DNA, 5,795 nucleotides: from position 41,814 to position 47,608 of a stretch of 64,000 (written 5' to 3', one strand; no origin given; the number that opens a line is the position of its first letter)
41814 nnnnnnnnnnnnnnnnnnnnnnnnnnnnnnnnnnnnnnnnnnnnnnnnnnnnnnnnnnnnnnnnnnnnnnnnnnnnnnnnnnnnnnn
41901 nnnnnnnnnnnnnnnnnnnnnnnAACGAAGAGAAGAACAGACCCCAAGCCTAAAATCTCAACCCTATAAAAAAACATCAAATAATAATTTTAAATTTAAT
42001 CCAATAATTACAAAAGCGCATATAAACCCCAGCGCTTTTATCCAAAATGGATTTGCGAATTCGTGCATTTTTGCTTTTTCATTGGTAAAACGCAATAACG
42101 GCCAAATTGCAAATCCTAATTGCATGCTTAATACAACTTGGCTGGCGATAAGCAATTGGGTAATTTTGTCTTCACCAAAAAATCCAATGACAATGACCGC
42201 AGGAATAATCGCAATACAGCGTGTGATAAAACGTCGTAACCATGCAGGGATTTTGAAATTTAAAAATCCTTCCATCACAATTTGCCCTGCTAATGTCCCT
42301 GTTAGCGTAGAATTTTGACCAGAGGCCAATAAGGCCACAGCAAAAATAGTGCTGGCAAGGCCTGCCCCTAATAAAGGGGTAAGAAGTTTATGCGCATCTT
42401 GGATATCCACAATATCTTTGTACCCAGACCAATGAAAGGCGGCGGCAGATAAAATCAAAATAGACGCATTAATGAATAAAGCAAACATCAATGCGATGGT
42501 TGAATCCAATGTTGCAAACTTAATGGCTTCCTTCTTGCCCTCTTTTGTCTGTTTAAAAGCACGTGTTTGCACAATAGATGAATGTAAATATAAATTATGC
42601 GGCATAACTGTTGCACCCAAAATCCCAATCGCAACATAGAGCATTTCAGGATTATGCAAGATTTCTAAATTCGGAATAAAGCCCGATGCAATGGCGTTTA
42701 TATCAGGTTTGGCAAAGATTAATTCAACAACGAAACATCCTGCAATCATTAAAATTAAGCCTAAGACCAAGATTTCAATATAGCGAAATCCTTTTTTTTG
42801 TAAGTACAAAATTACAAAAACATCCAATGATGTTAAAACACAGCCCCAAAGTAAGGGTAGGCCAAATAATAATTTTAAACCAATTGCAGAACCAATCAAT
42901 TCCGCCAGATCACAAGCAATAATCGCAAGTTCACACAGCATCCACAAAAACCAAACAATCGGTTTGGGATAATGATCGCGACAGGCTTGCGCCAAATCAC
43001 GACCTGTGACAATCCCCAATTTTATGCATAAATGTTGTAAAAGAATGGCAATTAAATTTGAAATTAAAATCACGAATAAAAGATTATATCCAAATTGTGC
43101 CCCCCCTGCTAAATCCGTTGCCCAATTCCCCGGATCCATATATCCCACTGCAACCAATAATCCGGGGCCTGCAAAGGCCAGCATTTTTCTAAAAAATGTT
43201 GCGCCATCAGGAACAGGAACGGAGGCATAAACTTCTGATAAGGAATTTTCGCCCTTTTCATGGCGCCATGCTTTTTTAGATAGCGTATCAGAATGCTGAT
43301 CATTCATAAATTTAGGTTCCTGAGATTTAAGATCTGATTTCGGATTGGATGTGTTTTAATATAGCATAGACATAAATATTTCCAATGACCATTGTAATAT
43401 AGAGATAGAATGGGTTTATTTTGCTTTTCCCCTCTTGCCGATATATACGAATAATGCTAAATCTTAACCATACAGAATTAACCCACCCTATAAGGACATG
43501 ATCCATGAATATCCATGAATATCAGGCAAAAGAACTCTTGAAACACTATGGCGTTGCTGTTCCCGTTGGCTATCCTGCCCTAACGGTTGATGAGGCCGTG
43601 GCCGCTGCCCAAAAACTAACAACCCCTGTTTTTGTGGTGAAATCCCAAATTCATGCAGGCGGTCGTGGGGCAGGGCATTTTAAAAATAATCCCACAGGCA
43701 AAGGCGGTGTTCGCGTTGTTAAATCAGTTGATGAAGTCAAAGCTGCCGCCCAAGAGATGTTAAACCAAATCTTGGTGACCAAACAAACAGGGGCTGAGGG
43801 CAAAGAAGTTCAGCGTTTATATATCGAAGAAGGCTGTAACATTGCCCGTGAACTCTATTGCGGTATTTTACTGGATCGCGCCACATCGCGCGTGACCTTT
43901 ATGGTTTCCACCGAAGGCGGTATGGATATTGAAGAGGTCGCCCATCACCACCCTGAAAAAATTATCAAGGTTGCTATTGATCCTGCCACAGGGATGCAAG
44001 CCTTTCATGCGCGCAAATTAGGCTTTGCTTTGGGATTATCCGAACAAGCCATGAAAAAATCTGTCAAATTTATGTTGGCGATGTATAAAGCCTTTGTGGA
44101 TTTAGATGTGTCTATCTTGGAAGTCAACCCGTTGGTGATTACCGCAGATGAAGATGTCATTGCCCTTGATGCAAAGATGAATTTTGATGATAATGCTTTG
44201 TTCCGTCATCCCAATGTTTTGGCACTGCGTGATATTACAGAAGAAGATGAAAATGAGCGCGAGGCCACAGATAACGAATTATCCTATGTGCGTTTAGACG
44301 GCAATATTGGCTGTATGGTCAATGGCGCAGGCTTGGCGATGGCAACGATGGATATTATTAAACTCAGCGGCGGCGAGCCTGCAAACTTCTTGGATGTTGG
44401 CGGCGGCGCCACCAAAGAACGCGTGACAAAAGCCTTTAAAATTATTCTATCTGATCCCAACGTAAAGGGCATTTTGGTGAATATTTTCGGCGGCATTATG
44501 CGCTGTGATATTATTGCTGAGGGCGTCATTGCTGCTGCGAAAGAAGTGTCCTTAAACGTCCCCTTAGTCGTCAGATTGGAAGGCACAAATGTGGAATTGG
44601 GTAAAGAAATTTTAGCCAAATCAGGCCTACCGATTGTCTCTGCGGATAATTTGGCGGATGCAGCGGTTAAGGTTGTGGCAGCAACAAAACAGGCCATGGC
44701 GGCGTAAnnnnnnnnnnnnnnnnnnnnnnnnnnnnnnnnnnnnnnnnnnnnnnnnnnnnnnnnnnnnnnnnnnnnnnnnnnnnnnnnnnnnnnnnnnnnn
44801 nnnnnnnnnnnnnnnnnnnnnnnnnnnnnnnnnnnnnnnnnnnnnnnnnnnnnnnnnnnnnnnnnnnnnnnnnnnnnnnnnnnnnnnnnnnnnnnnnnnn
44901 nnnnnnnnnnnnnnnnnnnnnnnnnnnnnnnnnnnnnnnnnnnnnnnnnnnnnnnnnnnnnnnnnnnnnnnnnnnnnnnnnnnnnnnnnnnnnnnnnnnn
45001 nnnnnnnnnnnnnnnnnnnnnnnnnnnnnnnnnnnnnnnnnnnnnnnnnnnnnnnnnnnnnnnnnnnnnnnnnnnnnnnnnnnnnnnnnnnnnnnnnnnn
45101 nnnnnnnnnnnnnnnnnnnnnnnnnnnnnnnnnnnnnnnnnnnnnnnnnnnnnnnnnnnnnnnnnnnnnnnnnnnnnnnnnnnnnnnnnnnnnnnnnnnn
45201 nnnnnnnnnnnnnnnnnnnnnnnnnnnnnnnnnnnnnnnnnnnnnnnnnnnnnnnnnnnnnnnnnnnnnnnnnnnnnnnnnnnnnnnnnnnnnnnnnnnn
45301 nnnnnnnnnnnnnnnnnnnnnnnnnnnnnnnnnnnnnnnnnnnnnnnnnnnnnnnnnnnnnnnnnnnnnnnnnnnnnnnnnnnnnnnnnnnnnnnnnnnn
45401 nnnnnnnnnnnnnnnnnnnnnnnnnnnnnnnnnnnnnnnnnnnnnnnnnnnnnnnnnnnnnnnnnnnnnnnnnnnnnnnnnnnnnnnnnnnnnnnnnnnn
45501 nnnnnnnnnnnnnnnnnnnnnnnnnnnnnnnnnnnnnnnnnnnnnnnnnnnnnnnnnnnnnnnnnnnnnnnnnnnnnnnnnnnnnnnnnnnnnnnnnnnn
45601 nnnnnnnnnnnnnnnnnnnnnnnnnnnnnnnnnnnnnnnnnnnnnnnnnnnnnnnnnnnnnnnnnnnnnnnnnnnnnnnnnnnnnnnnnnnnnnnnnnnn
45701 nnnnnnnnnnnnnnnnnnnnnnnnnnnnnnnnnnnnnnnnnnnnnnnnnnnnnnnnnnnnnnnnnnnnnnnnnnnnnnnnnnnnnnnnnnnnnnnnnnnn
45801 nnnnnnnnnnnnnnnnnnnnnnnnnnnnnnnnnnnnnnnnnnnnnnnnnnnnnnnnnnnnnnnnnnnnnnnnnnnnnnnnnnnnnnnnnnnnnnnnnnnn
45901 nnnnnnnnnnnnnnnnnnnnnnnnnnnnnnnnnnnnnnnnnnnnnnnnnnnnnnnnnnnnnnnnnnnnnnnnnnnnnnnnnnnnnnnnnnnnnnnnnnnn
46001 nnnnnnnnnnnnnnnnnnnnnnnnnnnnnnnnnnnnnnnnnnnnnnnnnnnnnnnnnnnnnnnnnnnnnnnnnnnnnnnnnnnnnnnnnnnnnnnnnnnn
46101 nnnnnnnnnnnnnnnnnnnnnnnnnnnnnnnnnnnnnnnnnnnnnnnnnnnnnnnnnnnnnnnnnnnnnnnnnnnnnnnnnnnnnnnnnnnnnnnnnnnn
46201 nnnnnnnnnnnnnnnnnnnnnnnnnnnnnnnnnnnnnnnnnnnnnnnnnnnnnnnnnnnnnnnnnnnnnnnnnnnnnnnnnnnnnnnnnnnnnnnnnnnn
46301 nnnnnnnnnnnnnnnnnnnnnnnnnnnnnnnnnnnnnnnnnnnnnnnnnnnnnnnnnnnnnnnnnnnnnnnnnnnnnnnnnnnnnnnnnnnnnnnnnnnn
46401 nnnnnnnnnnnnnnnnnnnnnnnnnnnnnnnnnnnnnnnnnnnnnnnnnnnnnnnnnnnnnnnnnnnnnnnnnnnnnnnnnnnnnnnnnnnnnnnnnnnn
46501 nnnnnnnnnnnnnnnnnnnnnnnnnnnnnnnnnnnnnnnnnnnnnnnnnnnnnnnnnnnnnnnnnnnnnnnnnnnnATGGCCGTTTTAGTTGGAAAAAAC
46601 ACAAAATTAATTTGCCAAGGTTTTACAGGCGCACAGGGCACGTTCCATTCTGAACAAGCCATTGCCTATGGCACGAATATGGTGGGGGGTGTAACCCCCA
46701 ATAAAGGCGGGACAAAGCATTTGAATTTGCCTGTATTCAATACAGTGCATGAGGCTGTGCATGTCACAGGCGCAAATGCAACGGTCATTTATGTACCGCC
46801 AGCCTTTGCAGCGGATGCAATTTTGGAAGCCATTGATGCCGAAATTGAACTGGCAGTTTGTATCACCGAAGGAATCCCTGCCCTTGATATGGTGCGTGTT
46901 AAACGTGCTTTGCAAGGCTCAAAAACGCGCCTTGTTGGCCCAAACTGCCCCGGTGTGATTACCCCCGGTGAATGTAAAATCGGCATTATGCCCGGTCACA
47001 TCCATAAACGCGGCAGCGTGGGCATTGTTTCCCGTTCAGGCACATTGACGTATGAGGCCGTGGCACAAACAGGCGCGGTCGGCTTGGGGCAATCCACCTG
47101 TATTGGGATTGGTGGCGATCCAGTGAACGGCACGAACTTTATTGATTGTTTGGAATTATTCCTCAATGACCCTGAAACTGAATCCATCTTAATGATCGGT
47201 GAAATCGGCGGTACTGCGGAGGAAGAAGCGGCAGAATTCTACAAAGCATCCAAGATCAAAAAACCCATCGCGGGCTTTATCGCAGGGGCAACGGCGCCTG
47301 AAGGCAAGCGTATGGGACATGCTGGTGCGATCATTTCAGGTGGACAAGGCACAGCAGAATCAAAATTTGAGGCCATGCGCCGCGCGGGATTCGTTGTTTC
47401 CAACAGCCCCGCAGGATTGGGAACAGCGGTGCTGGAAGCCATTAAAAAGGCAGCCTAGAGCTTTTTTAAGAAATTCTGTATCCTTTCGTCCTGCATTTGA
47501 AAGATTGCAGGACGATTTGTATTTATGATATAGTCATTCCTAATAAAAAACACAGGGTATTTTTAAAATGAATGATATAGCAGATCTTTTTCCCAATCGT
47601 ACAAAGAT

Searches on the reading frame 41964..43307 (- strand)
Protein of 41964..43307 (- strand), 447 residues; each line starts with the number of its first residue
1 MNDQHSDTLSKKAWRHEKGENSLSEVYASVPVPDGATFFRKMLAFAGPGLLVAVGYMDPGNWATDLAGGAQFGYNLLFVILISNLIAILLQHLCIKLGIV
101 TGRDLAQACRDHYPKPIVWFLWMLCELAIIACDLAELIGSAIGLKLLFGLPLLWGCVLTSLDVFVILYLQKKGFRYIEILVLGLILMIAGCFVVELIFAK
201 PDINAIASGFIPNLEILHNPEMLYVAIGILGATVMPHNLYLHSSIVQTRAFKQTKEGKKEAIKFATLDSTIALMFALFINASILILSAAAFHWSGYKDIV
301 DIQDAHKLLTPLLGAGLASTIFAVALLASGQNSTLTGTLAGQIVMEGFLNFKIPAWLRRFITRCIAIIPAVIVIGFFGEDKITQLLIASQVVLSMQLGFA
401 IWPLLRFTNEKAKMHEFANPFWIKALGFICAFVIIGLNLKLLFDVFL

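Call 7: search_protein_families(library=ncbifam, proteins=[window:41964-43307:-], max_evalue=0.001)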
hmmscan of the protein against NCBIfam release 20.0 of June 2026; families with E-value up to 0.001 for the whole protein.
window:41964-43307:- (447 aa): 3 families
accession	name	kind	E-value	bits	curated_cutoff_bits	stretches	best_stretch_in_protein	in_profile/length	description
NF001923.0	PRK00701.1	subfamily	2e-195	649.6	430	1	12-446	3-436/439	Mn(2+) uptake NRAMP transporter MntH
TIGR01197.1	nramp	subfamily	6e-125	417.6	272.5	1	40-414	1-390/390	metal ion transporter, metal ion (Mn2+/Fe2+) transporter (Nramp) family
NF037982.1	Nramp_1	equivalog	1.2e-64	219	50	1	47-411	1-402/404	Nramp family divalent metal transporter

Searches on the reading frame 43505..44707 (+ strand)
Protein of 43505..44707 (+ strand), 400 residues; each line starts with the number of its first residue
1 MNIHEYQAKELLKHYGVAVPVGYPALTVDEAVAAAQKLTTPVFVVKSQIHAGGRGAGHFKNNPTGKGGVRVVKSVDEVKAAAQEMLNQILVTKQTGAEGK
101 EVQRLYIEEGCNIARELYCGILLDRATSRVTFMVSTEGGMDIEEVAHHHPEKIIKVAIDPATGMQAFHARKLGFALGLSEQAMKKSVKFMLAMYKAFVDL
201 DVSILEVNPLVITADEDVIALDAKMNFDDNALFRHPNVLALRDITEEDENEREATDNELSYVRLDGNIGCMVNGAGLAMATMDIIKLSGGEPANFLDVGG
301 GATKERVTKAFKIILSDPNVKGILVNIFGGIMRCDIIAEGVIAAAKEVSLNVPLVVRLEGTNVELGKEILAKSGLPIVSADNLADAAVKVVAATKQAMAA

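Call 7: search_protein_families(library=ncbifam, proteins=[window:43505-44707:+], max_evalue=0.001)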
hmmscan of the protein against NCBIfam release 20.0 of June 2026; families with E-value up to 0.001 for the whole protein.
window:43505-44707:+ (400 aa): 7 families
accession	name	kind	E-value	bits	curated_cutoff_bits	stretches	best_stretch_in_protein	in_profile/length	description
NF001913.0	PRK00696.1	equivalog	2e-173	576.9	370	1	1-396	1-387/388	ADP-forming succinate--CoA ligase subunit beta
NF010647.0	PRK14046.1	equivalog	1.5e-165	551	604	1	1-399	1-390/392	malate--CoA ligase subunit beta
TIGR01016.1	sucCoAbeta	subfamily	8.3e-158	525.4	375.55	1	1-394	1-385/386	succinate-CoA ligase subunit beta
TIGR02717.1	AcCoA-syn-alpha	equivalog_domain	4.5e-07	28.9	567.15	1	288-391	339-443/447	acetate--CoA ligase alpha subunit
NF045492.1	HydPropCoALig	equivalog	9.6e-05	20.9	1300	1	3-226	19-228/700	3-hydroxypropionate--CoA ligase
NF045493.1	HydDutCoALig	equivalog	0.00015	20.5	1300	0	2-131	484-601/698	4-hydroxybutyrate--CoA ligase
NF010623.0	PRK14016.1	subfamily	0.00052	18.3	877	1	7-55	217-264/871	cyanophycin synthetase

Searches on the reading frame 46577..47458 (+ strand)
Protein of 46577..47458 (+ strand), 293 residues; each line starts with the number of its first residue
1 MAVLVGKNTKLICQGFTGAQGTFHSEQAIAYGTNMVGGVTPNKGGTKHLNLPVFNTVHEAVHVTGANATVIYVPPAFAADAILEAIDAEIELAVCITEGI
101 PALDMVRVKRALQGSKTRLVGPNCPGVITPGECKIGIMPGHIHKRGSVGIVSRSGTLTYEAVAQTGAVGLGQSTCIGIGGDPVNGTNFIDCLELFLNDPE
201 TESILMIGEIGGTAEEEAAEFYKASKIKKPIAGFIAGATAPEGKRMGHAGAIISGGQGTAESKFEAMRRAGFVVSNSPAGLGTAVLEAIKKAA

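Call 39: search_protein_families(library=pfam, proteins=[window:46577-47458:+], max_evalue=0.00001)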
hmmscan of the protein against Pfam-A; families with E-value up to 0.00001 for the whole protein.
window:46577-47458:+ (293 aa): 3 families
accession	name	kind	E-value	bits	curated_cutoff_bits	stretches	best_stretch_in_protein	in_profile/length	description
PF02629.25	CoA_binding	-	3.4e-30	105.1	22.3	1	7-99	2-97/97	CoA binding domain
PF00549.24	Ligase_CoA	-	4.1e-28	98.5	24.5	1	151-271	1-126/128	CoA-ligase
PF13607.11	Succ_CoA_lig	-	1.9e-09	37.8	27.4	1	145-278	1-128/138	Succinyl-CoA ligase like flavodoxin domain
